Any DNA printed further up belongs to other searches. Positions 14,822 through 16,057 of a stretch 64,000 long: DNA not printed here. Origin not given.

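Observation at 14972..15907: CheD-receiver domain fusion as a second CheD paralog in the same operon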

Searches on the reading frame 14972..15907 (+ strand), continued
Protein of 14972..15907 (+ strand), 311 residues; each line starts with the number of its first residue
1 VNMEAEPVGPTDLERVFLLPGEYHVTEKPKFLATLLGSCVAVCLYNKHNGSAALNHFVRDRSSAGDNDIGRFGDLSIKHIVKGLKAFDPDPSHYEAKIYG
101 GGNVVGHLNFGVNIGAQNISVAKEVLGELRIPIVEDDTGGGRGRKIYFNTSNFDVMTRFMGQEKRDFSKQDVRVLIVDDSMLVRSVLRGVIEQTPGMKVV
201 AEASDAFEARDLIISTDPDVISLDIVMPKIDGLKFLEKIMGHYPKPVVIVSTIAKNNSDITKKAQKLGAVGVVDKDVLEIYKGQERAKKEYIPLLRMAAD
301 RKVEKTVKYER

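Call 33: predict_structure(alignment_id=A2)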
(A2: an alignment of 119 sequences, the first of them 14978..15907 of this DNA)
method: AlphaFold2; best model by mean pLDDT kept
length: 309 residues; sequences in the alignment: 119
mean_pLDDT: 90.0   pTM: 0.62
mean pLDDT of the five models: 90.0, 89.3, 87.9, 87.8, 86.2
residues with pLDDT >= 90: 224; 70-90: 59; 50-70: 17; < 50: 9
segments of 3 or more residues with pLDDT < 50: 105-108, 307-309
pLDDT, mean of each block of 10 residues (from residue 1): 71 94 98 94 98 97 91 98 97 95 56 94 98 93 95 85 76 97 96 97 95 95 90 94 94 88 94 83 87 89 58
secondary structure, 60 per line:
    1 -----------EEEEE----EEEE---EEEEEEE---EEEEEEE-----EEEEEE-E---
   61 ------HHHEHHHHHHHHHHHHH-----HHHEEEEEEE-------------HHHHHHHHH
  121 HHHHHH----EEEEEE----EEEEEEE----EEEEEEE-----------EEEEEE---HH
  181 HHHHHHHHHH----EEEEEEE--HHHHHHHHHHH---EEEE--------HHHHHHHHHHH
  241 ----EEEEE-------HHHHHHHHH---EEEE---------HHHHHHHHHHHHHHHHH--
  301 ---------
elements in order: E12-16 E21-24 E28-34 E38-44 E50-55 H71-83 E92-98 H112-126 E131-136 E141-147 E152-158 E170-175 H179-190 E195-201 H204-214 E218-221 H230-240 E245-249 H257-265 E269-272 H282-298

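Call 39: fold_search(model_id=the predicted structure, library=pdb)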
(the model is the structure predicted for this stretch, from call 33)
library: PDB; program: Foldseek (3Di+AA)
matches with E <= 10: 1748; with E <= 0.001: 547
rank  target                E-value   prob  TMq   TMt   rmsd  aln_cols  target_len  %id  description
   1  2f9z_C                2.7e-15  1.00  0.45  0.89   1.6       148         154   31  Complex between the chemotaxis deamidase CheD and the chemotaxis phosphatase CheC from Thermotoga maritima (released 2006-06-06)
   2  3t8y_B                1.4e-11  1.00  0.40  0.87   2.0       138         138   35  Crystal structure of the response regulator domain of Thermotoga maritima CheB (released 2011-09-14)
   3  3t8y_A                3.0e-11  1.00  0.40  0.89   2.0       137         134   35  Crystal structure of the response regulator domain of Thermotoga maritima CheB (released 2011-09-14)
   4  6ymz_B                4.1e-11  1.00  0.40  0.37   2.4       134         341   43  Structure of the CheB methylsterase from P. atrosepticum SCRI1043 (released 2021-02-17)
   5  6ymz_C                4.9e-11  1.00  0.40  0.36   5.9       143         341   43  Structure of the CheB methylsterase from P. atrosepticum SCRI1043 (released 2021-02-17)
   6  6ymz_D                7.4e-11  1.00  0.40  0.37   2.4       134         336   43  Structure of the CheB methylsterase from P. atrosepticum SCRI1043 (released 2021-02-17)
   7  6ymz_A                1.0e-10  1.00  0.40  0.37   2.4       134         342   43  Structure of the CheB methylsterase from P. atrosepticum SCRI1043 (released 2021-02-17)
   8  1a2o_A                1.1e-10  1.00  0.38  0.34   2.6       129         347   45  STRUCTURAL BASIS FOR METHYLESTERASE CHEB REGULATION BY A PHOSPHORYLATION-ACTIVATED DOMAIN (released 1998-04-29)
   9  6ymz_E                5.7e-10  1.00  0.39  0.37   2.5       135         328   45  Structure of the CheB methylsterase from P. atrosepticum SCRI1043 (released 2021-02-17)
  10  1qmp_B                6.7e-09  1.00  0.36  0.88   2.6       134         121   28  Phosphorylated aspartate in the crystal structure of the sporulation response regulator, Spo0A (released 1999-11-14)
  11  6ifh                  7.2e-09  1.00  0.33  0.80   3.6       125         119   28  Unphosphorylated Spo0F from Paenisporosarcina sp. TG-14 (released 2019-01-16)
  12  9xzo                  1.2e-08  1.00  0.32  0.77   3.6       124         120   29  Crystal structure of AI-designed response regulator like protein M1X0B (released 2025-10-01)
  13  1qmp_D                1.7e-08  1.00  0.33  0.78   5.1       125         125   29  Phosphorylated aspartate in the crystal structure of the sporulation response regulator, Spo0A (released 1999-11-14)
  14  1a04_A                1.8e-08  1.00  0.36  0.53   2.3       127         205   29  THE STRUCTURE OF THE NITRATE/NITRITE RESPONSE REGULATOR PROTEIN NARL IN THE MONOCLINIC C2 CRYSTAL FORM (released 1998-03-18)
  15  1rnl                  1.9e-08  1.00  0.34  0.52   2.1       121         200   30  THE NITRATE/NITRITE RESPONSE REGULATOR PROTEIN NARL FROM NARL (released 1996-11-08)
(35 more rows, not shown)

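Call 58: search_protein_representatives(protein=window:14978-15907:+)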
Query: 309 residues. Proteins with E-value up to 0.001 (for the whole library): 92777; up to 1e-10: 6709; up to 1e-30: 93. The best 150 are listed.
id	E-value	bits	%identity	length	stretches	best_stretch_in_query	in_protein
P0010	1.3e-125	435.1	66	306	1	3-305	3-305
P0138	3.7e-71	256.3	47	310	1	12-304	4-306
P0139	8.0e-69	248.7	41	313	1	12-303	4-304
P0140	1.2e-67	244.8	44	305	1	10-296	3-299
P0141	3.4e-67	243.3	45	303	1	12-298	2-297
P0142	1.8e-66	240.9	44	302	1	9-291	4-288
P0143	1.7e-64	234.5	40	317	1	12-303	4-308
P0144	1.1e-60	221.9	41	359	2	161-306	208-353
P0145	1.4e-58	215.1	45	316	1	12-303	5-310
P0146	1.4e-58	215.0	54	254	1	3-195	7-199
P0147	2.6e-58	214.1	51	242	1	84-303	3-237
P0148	4.3e-58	213.4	40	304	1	12-298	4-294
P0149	4.5e-57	210.1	40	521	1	12-304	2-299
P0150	3.6e-56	207.1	40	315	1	13-303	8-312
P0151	6.1e-55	203.1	36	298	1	10-296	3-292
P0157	1.0e-51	192.5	37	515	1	11-274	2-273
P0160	1.0e-50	189.2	44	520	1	14-273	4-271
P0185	5.3e-43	163.9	41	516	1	19-303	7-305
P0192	5.2e-41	157.4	39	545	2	12-159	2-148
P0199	5.9e-39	150.6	31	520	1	11-274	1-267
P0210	1.4e-34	136.3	36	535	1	15-276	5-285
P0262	2.7e-27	112.3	40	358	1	12-161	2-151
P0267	4.7e-27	111.5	44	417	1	12-167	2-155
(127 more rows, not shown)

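Call 59: search_protein_families(library=pfam, proteins=[P0149, P0157, P0160, P0185, P0199, P0192, P0144, P0210, P0262, P0267], max_evalue=0.001)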
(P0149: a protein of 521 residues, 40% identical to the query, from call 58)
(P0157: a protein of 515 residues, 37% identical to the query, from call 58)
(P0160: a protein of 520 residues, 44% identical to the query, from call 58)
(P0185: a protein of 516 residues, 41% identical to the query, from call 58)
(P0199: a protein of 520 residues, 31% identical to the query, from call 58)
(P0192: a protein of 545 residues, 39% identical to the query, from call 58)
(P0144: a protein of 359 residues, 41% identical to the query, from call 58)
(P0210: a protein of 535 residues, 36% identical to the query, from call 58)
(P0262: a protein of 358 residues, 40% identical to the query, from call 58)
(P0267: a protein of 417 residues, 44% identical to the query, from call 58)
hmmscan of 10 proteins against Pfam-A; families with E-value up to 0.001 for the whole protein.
P0149 (521 aa): 3 families
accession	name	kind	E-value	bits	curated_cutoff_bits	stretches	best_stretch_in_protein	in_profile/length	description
PF01339.22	CheB_methylest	-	2.1e-26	93.1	24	1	323-497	2-169/174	CheB methylesterase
PF03975.18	CheD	-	5.1e-22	78.5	25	1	54-143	13-104/108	CheD chemotactic sensory transduction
PF00072.30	Response_reg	-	8.7e-22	77.8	30.2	1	169-272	2-103/111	Response regulator receiver domain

P0157 (515 aa): 3 families
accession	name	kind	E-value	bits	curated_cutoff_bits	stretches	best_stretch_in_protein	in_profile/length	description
PF01339.22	CheB_methylest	-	2.4e-28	99.5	24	1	328-505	1-173/174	CheB methylesterase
PF03975.18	CheD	-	9.6e-23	80.8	25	1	53-146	11-105/108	CheD chemotactic sensory transduction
PF00072.30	Response_reg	-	3.1e-20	72.8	30.2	1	172-276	1-103/111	Response regulator receiver domain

P0160 (520 aa): 3 families
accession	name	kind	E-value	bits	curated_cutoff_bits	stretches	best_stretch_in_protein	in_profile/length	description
PF01339.22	CheB_methylest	-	4e-30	105.2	24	1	330-510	2-173/174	CheB methylesterase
PF00072.30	Response_reg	-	6.1e-23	81.5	30.2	1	171-273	1-101/111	Response regulator receiver domain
PF03975.18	CheD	-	1.2e-22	80.5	25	1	46-145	1-105/108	CheD chemotactic sensory transduction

P0185 (516 aa): 3 families
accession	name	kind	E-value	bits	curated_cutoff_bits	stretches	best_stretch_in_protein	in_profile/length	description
PF01339.22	CheB_methylest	-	1.4e-62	210.9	24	1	327-505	1-174/174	CheB methylesterase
PF03975.18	CheD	-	7.9e-24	84.3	25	1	45-147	2-106/108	CheD chemotactic sensory transduction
PF00072.30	Response_reg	-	1.7e-21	76.9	30.2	1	178-282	1-104/111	Response regulator receiver domain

P0199 (520 aa): 3 families
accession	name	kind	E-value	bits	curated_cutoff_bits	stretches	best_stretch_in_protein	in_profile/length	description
PF01339.22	CheB_methylest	-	6.2e-63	212.1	24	1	320-497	2-174/174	CheB methylesterase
PF03975.18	CheD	-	2.7e-24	85.8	25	1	46-149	1-107/108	CheD chemotactic sensory transduction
PF00072.30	Response_reg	-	6.3e-22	78.3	30.2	1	165-268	1-101/111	Response regulator receiver domain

P0192 (545 aa): 3 families
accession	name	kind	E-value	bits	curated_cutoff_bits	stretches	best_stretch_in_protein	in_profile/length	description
PF01339.22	CheB_methylest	-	1.8e-27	96.6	24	1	356-536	1-174/174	CheB methylesterase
PF00072.30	Response_reg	-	4.5e-19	69.1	30.2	1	187-291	1-103/111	Response regulator receiver domain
PF03975.18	CheD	-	3.1e-18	66.3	25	1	55-143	14-105/108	CheD chemotactic sensory transduction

P0144 (359 aa): 2 families
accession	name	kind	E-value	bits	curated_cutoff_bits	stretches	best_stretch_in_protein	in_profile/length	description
PF03975.18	CheD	-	1.2e-20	74.2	25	1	50-149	1-107/108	CheD chemotactic sensory transduction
PF00072.30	Response_reg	-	6e-18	65.5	30.2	1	219-321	1-100/111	Response regulator receiver domain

P0210 (535 aa): 3 families
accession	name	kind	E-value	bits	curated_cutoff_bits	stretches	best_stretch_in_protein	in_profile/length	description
PF01339.22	CheB_methylest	-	1.4e-58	197.9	24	1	337-519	1-174/174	CheB methylesterase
PF03975.18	CheD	-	3.5e-25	88.7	25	1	46-151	1-106/108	CheD chemotactic sensory transduction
PF00072.30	Response_reg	-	7.5e-20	71.6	30.2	1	181-284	1-101/111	Response regulator receiver domain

P0262 (358 aa): 2 families
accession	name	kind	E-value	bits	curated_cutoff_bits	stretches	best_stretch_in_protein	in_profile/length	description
PF01339.22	CheB_methylest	-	4.2e-22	79.2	24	1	172-348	1-173/174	CheB methylesterase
PF03975.18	CheD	-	3.1e-21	76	25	1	47-144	2-105/108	CheD chemotactic sensory transduction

P0267 (417 aa): 4 families
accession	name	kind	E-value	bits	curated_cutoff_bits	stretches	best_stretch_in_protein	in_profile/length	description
PF01739.24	CheR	-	4.3e-41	140.9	27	1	226-408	2-189/195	CheR methyltransferase, SAM binding domain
PF03975.18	CheD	-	2.9e-18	66.4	25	1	52-143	11-104/108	CheD chemotactic sensory transduction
PF13649.12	Methyltransf_25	-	9.8e-06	26.6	27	0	340-389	47-96/97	Methyltransferase domain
PF13847.12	Methyltransf_31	-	0.00065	19.8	27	0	340-390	55-105/145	Methyltransferase domain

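Call 64: list_cluster_members(proteins=[P0001, P0121, P0149, P0185, P0199, P0160, P0210, P0139, P0138])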
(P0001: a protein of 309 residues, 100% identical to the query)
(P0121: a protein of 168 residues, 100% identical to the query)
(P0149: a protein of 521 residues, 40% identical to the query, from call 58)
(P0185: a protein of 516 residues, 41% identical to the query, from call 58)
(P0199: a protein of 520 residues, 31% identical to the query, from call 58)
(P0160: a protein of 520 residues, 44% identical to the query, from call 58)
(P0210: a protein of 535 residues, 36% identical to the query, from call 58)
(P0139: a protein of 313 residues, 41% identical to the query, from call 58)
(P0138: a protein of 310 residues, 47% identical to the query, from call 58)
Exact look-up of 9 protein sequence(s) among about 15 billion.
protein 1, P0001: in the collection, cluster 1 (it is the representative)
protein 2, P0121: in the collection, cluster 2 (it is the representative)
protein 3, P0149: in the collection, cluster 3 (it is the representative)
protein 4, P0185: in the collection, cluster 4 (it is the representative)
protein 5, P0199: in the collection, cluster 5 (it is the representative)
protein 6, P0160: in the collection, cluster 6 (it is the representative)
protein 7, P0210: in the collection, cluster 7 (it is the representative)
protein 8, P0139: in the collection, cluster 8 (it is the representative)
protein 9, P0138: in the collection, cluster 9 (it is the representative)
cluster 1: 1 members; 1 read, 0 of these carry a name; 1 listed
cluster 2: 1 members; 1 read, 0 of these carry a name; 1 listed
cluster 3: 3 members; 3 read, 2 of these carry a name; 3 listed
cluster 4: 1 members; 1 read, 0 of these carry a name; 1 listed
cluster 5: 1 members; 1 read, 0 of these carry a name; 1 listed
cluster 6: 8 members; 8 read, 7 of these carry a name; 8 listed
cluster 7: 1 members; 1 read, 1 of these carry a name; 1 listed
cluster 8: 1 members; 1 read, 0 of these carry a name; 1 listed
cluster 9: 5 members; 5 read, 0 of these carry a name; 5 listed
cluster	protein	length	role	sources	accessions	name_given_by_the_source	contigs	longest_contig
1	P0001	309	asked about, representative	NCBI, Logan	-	-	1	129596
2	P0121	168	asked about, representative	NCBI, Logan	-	-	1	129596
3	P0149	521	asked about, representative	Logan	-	-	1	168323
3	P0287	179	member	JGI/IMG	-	two-component system chemotaxis response regulator CheB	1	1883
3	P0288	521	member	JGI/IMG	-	two-component system chemotaxis response regulator CheB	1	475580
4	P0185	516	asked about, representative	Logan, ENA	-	-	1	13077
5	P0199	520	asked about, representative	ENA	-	-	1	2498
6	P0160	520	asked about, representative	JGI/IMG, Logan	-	two-component system chemotaxis response regulator CheB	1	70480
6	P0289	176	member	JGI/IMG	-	two-component system chemotaxis response regulator CheB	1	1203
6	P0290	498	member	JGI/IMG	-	two-component system chemotaxis response regulator CheB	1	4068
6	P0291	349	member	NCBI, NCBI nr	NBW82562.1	response regulator [bacterium]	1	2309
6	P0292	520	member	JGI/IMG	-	two-component system chemotaxis response regulator CheB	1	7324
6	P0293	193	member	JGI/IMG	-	two-component system chemotaxis response regulator CheB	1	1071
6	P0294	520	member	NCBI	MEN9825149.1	MAG: cheB, glutamate methylesterase [Pseudomonadota bacterium]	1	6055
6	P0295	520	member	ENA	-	-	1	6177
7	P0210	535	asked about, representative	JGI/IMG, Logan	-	two-component system chemotaxis response regulator CheB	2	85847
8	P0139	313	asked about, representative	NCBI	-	-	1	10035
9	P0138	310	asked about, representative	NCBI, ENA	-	-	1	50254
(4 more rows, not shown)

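Call 66: find_encoding_contigs(protein=P0149, flank=8000, max_places=1)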
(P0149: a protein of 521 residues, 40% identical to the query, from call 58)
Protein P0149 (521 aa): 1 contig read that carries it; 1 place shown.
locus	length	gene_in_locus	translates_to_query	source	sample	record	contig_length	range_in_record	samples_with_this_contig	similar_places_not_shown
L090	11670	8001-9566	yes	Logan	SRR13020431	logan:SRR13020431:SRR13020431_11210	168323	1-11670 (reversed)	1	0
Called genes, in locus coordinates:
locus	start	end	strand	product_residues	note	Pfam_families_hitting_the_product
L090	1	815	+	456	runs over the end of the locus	PF00512:HisKA, PF02518:HATPase_c, PF13581:HATPase_c_2 (faint)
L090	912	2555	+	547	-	PF00015:MCPsignal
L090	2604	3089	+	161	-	PF01584:CheW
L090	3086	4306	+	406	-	PF02895:H-kinase_dim, PF02518:HATPase_c, PF01584:CheW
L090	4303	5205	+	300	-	PF01739:CheR, PF08242:Methyltransf_12 (faint), PF13649:Methyltransf_25 (faint)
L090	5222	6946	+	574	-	PF01627:Hpt, PF02518:HATPase_c, PF01584:CheW (weak)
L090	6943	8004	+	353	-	PF01627:Hpt (weak), PF01584:CheW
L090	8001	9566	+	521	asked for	PF03975:CheD, PF00072:Response_reg, PF01339:CheB_methylest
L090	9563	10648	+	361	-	PF00072:Response_reg, PF01339:CheB_methylest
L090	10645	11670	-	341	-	?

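Call 84: search_protein_families(library=pfam, proteins=[L004:9534-9932:+, L006:9576-10004:+], max_evalue=0.001)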
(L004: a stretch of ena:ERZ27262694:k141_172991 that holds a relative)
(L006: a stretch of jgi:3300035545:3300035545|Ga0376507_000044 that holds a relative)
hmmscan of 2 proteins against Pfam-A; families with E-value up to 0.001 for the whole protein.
L004:9534-9932:+ (132 aa): 1 family
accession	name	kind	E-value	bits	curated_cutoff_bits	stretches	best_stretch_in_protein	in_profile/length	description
PF01627.28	Hpt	-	6.7e-13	49.1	24.6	1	11-92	2-72/84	Hpt domain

L006:9576-10004:+ (142 aa): 1 family
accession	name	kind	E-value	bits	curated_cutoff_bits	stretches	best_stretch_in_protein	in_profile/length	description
PF01627.28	Hpt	-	1.1e-13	51.7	24.6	1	11-104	1-76/84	Hpt domain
